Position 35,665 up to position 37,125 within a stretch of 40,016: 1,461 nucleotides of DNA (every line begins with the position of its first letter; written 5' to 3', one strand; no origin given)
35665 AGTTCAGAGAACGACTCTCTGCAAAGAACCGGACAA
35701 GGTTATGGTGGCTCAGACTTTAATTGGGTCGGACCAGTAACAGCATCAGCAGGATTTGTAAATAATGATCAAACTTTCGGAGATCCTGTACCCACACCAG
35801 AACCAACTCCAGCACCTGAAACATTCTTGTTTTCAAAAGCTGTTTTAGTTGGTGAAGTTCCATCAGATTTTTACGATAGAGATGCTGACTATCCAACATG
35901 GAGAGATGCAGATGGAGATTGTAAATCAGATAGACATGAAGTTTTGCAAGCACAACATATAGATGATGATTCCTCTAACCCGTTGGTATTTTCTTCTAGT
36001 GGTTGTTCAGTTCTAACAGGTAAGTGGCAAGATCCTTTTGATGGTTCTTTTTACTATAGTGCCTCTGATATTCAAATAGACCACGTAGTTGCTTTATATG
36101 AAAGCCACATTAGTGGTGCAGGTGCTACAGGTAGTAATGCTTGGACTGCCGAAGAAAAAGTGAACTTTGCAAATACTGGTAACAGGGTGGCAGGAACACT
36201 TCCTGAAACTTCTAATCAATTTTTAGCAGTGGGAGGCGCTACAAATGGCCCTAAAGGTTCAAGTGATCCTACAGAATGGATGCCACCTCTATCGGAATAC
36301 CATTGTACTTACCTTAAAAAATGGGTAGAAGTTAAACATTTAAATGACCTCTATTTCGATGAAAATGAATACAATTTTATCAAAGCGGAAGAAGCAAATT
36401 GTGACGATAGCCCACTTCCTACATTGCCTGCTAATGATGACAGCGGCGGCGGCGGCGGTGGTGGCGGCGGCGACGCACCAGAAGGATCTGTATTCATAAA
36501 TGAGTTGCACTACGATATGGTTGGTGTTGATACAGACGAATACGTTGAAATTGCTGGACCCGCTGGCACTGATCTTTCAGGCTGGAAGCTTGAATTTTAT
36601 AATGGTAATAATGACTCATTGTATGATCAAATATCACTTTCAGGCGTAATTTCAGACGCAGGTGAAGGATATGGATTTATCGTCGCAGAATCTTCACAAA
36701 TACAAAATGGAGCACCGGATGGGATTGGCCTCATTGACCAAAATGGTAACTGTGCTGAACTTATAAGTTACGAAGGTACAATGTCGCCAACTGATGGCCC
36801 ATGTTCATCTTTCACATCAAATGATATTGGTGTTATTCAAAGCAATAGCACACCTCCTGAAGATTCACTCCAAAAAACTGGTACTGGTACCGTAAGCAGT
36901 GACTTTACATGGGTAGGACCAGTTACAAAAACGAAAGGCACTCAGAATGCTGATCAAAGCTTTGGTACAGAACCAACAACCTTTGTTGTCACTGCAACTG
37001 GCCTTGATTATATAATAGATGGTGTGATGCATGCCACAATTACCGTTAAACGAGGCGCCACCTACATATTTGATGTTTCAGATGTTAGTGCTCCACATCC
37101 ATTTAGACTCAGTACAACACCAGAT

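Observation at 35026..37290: Unusual modular surface nuclease: lipoprotein anchor, two LTD-like modules flanking a DUF1524 His-Me nuclease, and a C-terminal cupredoxin-like domain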

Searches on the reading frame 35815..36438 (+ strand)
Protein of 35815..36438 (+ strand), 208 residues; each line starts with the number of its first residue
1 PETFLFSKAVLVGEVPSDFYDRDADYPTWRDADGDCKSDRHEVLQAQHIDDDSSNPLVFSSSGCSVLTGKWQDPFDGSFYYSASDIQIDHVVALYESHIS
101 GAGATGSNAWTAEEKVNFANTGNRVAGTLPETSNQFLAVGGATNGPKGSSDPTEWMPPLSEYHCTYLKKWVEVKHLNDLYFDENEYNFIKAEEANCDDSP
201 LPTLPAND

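Call 7: search_protein_families(library=pfam, proteins=[window:35815-36438:+], max_evalue=10)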
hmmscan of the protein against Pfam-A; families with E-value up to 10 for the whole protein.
seq(208 aa): 0 families

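Call 8: search_solved_structures(query=window:35815-36438:+, max_evalue=10, show_alignments=3)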
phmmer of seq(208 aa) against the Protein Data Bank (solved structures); distinct sequences matched with E-value up to 10: 1.
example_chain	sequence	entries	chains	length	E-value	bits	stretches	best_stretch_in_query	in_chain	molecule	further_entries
1xnd_A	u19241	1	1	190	0.94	12.5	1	101-163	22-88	XYLANASE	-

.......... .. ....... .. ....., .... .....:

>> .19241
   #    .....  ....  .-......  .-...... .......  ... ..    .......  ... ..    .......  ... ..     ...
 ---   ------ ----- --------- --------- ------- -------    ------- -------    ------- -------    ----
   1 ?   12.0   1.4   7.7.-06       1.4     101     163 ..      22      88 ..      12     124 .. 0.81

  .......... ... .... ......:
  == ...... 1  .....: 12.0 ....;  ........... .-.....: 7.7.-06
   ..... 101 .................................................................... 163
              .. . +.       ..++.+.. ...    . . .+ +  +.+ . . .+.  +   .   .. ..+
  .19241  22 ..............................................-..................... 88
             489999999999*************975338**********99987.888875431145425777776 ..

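Call 10: find_homologous_proteins(query=window:35815-36438:+, max_evalue=0.001)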
Query seq(208 aa) (208 aa): 60 proteins with E <= 0.001 among 233 candidates.
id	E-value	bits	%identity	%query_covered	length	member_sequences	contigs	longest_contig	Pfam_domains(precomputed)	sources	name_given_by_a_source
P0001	4.0e-89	316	68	98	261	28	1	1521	-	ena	-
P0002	7.1e-88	312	69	96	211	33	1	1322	-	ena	-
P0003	6.0e-78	280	64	98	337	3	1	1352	-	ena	-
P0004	7.0e-78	279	60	99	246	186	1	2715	-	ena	-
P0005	2.6e-71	258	61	99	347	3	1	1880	PF17963.8,PF00028.24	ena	-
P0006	4.9e-71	257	74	75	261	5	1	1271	-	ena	-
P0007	5.2e-71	257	59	99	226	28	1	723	-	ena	-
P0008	1.1e-70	256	59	99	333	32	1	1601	-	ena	-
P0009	7.8e-70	253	59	99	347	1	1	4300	PF00028.24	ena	-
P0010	3.6e-69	251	59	94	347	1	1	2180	PF17963.8,PF00028.24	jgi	jgi:hypothetical protein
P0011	4.6e-69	251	59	99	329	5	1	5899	PF00028.24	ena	-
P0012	4.6e-69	251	59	94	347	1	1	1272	PF00028.24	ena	-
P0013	7.8e-69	250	59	94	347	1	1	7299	PF00028.24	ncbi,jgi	jgi:hypothetical protein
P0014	8.2e-69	250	59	99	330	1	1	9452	-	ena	-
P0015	1.2e-68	249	59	99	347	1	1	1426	PF00028.24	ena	-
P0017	2.5e-68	248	58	98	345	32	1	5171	-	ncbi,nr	ncbi:MAG: hypothetical protein HOI00_09290 [Halieaceae bacterium]|nr:hypothetical protein [Halieacea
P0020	4.2e-68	247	56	98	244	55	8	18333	-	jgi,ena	-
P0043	1.9e-64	236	56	99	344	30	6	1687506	-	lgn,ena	-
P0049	6.9e-58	214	54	98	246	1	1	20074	-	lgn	-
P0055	6.0e-23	100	37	86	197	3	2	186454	PF07510.17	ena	-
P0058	3.9e-17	81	35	85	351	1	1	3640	PF07510.17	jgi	jgi:Protein of unknown function (DUF1524)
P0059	9.9e-15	73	40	64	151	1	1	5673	-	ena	-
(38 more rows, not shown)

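Call 14: search_protein_families(library=pfam, proteins=[P0055, P0058, P0059, P0017, P0043, P0013, P0004, P0001, P0020, P0049], max_evalue=1)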
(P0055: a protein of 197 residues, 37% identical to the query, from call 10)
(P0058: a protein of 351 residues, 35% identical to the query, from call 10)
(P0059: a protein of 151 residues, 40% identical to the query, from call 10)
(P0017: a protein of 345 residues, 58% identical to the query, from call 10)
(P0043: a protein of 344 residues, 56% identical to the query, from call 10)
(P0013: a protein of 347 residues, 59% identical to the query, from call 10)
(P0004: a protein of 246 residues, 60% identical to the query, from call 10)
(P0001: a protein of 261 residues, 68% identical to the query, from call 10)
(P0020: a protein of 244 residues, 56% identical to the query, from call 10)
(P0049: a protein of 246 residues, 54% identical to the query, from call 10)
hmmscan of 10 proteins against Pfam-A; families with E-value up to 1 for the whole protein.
P0055 (197 aa): 1 family
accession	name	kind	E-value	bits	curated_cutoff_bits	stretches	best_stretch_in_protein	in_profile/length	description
PF07510.16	GmrSD_C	-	1.2e-07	32.2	23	1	58-187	6-135/138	GmrSD restriction endonucleases, C-terminal domain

P0058 (351 aa): 3 families
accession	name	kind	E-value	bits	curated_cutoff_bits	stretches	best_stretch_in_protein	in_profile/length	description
PF07510.16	GmrSD_C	-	7.5e-09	36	23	1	167-263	43-136/138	GmrSD restriction endonucleases, C-terminal domain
PF05901.16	Excalibur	-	0.0019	18.9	22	1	338-350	24-36/36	Excalibur calcium-binding domain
PF10814.13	CwsA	-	0.43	11.3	26.7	1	3-48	90-133/134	Cell wall synthesis protein CwsA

P0059 (151 aa): 1 family
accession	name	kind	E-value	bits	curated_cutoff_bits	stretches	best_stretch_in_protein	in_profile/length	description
PF24192.1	DUF7417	-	0.13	12.5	27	1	93-120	15-42/75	Domain of unknown function (DUF7417)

P0017 (345 aa): 1 family
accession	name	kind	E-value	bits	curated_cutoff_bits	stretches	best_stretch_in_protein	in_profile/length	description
PF07510.16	GmrSD_C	-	0.017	15.5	23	1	223-313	43-122/138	GmrSD restriction endonucleases, C-terminal domain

P0043 (344 aa): 3 families
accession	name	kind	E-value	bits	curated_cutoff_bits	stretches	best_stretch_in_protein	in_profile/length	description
PF17963.7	Big_9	-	0.0015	19.8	23.6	1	39-132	1-87/89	Bacterial Ig domain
PF07510.16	GmrSD_C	-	0.081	13.3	23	1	213-312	33-122/138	GmrSD restriction endonucleases, C-terminal domain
PF00028.23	Cadherin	-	0.19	12.6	28.8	1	51-136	3-93/93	Cadherin domain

P0013 (347 aa): 5 families
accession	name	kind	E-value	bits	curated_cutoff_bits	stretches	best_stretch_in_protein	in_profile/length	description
PF00028.23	Cadherin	-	1.8e-07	31.9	28.8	1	52-137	1-91/93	Cadherin domain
PF17963.7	Big_9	-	3.4e-05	25.1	23.6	1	42-135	1-86/89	Bacterial Ig domain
PF07510.16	GmrSD_C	-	0.0008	19.7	23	1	215-315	32-122/138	GmrSD restriction endonucleases, C-terminal domain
PF17803.7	Cadherin_4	-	0.014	16.3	25.1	1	42-99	11-71/71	Bacterial cadherin-like domain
PF17892.7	Cadherin_5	-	0.61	10.4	26.5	1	68-131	32-90/98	Cadherin-like domain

P0004 (246 aa): 1 family
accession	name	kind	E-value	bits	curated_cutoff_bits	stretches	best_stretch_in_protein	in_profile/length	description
PF07510.16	GmrSD_C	-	0.12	12.7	23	0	104-211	26-118/138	GmrSD restriction endonucleases, C-terminal domain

P0001 (261 aa): 3 families
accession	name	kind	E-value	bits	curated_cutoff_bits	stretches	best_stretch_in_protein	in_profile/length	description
PF07510.16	GmrSD_C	-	0.0018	18.6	23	1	105-211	23-121/138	GmrSD restriction endonucleases, C-terminal domain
PF01690.22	PLRV_ORF5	-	0.13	11.4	27.4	1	29-57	1-30/524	Potato leaf roll virus readthrough protein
PF08774.17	VRR_NUC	-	0.16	12.5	23.8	1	180-231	59-106/116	VRR-NUC domain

P0020 (244 aa): 0 families

P0049 (246 aa): 1 family
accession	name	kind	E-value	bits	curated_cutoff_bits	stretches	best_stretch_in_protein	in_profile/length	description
PF07510.16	GmrSD_C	-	0.0011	19.3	23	1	107-213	26-122/138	GmrSD restriction endonucleases, C-terminal domain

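Call 31: find_related_loci(query=window:35818-36435:+, collection=genome_contigs, flank=8000)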
Query window:35818-36435:+ (206 aa) in genome_contigs; peptide patterns used: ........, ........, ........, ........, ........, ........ (x = any residue, [..] = any of these).
67 stretches matched a pattern; 32 encode a relative of the query (tblastn E <= 1e-3); 32 distinct loci.
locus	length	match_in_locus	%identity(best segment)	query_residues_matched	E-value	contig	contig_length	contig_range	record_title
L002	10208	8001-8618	98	1-206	8e-139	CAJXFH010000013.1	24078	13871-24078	MAG TPA_asm: uncultured Gammaproteobacteria bacterium isolate ERR599114_bin.29_MetaBAT_v2.12.1_MAG genome assembly, cont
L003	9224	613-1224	95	3-206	4e-135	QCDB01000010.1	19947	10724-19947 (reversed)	SAR86 cluster bacterium AG-349-I13 Ga0172196_110, whole genome shotgun sequence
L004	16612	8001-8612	95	3-206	7e-135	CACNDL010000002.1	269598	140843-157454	MAG: uncultured SAR86 cluster bacterium isolate AG-892-M20 genome assembly, contig: AG-892-M20_NODE_2, whole genome shot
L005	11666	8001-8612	83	3-206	2e-121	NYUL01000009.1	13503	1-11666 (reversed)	MAG: Gammaproteobacteria bacterium isolate CPC44 7721, whole genome shotgun sequence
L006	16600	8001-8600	75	3-206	2e-103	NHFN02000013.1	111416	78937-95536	MAG: Gammaproteobacteria bacterium TMED112 67914, whole genome shotgun sequence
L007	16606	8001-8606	74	1-206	1e-100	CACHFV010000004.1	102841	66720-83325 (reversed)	uncultured SAR86 cluster bacterium isolate AG-911-K08 genome assembly, contig: AG-911-K08_NODE_4, whole genome shotgun s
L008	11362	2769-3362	68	4-206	6e-87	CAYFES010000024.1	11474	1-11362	MAG TPA_asm: uncultured Gammaproteobacteria bacterium isolate ERP001736_co1_236 genome assembly, contig: NODE_3152_lengt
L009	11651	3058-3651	67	4-206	4e-85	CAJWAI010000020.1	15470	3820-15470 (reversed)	MAG TPA_asm: uncultured Gammaproteobacteria bacterium isolate ERR599079_bin.33_MetaBAT_v2.12.1_MAG genome assembly, cont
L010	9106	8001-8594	63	4-206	8e-82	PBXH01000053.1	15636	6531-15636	MAG: Gammaproteobacteria bacterium isolate RS582 TaraRedSea_contig_464208, whole genome shotgun sequence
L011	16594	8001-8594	64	4-206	5e-82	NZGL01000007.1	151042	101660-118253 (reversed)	MAG: Gammaproteobacteria bacterium isolate MED685 78931, whole genome shotgun sequence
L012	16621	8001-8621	58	1-206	5e-78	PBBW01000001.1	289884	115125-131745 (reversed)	MAG: Gammaproteobacteria bacterium isolate SP4189 595, whole genome shotgun sequence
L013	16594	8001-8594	60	1-206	2e-76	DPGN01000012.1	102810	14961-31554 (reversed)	MAG TPA_asm: Halieaceae bacterium isolate UBA8669 contig_176, whole genome shotgun sequence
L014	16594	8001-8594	58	1-206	3e-75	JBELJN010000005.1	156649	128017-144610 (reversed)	MAG: Halieaceae bacterium isolate REMEI136_ass_metaspades_bin.18.clean NODE_43_length_156649_cov_31.902953, whole genome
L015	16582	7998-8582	59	4-206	4e-75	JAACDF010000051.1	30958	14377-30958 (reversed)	MAG: Gammaproteobacteria bacterium isolate H12SWP_bin.13 H12swp_k87_914264_1_30958, whole genome shotgun sequence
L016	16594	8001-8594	58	1-206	1e-74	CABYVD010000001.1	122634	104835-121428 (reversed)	MAG: Halieaceae bacterium isolate AG-895-A22 genome assembly, contig: AG-895-A22_NODE_1, whole genome shotgun sequence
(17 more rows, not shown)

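Call 43: search_solved_structures(query=A3, max_evalue=10, show_alignments=3)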
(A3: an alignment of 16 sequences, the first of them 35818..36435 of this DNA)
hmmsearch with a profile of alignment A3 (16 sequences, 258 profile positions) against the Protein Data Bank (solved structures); distinct sequences matched with E-value up to 10: 0.

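Call 86: search_protein_families(library=padloc, proteins=[window:35818-36435:+, P0055, P0058, P0013, P0001, P0049], max_evalue=1)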
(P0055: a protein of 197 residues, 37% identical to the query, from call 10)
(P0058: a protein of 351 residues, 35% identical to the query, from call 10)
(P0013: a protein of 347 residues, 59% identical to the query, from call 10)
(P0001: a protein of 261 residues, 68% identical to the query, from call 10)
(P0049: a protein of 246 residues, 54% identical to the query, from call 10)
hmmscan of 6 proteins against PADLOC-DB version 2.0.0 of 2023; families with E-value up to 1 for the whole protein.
window:35818-36435:+ (206 aa): 0 families

P0055 (197 aa): 0 families

P0058 (351 aa): 2 families
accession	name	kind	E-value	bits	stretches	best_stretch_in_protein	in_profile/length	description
PDLC04061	PD-T4-6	-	0.4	8.1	1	5-86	359-444/510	-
PDLC00653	ZorF3|ZorF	-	0.7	7.8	0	35-101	76-141/281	DUF2894 domain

P0013 (347 aa): 0 families

P0001 (261 aa): 0 families

P0049 (246 aa): 0 families

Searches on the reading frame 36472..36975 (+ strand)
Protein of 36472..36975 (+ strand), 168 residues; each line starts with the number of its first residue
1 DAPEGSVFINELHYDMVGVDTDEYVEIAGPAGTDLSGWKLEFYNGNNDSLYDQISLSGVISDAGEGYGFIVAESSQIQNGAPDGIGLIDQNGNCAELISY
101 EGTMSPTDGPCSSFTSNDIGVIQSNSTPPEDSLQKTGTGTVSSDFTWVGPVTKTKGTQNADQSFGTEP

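Call 7: search_protein_families(library=pfam, proteins=[window:36472-36975:+], max_evalue=10)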
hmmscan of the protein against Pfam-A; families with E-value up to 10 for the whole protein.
seq(168 aa): 1 family
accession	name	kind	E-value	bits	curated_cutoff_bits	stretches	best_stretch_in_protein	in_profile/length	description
PF00932.25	LTD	-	4.3e-06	27.5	34.3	1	2-100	3-107/109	Lamin Tail Domain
